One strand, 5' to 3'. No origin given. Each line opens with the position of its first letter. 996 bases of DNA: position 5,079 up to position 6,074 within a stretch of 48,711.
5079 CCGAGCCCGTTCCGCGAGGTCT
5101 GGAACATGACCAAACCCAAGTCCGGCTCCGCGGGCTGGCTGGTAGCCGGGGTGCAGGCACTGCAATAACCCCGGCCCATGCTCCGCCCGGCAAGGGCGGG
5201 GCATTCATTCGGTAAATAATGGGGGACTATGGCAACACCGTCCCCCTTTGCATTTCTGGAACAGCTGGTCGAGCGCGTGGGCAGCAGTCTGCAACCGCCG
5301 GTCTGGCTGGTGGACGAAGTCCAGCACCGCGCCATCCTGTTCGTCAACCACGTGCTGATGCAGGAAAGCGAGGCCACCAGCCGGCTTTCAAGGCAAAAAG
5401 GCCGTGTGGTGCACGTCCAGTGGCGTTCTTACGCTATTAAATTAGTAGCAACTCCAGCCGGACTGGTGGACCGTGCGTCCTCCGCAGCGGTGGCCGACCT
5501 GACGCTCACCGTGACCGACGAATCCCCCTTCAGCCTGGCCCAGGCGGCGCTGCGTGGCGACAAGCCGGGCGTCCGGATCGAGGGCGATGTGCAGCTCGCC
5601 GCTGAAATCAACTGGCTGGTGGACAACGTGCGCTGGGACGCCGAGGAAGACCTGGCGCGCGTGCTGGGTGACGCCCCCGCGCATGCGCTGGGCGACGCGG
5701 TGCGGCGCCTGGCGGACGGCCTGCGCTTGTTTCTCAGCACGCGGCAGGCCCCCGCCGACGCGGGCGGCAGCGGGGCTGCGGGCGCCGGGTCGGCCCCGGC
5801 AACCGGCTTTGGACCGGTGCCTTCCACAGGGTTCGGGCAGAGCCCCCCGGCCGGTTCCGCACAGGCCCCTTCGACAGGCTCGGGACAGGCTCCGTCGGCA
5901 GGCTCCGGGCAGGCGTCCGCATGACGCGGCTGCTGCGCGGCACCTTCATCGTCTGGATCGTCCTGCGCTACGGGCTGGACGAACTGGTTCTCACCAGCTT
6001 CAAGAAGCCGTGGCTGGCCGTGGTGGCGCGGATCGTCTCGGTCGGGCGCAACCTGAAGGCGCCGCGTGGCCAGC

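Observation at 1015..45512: A dispersed ~60-70 nt repeat with an AT-rich palindromic core: 9 copies in 48.7 kb, seven overlapping coding sequence in frame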

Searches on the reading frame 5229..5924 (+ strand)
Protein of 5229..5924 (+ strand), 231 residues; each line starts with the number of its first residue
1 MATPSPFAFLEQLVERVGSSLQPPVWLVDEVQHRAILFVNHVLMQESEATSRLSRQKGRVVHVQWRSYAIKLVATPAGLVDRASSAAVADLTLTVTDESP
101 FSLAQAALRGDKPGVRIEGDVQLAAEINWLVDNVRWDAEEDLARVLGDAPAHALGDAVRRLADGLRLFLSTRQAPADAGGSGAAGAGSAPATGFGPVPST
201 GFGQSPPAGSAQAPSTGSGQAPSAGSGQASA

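Call 8: search_protein_families(library=pfam, proteins=[window:5229-5924:+], max_evalue=0.01)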
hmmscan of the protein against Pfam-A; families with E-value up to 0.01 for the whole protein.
window:5229-5924:+ (231 aa): 1 family
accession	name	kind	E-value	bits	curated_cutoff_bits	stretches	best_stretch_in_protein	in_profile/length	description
PF02036.22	SCP2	-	0.0021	18.8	21.3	1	40-128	2-97/101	SCP-2 sterol transfer family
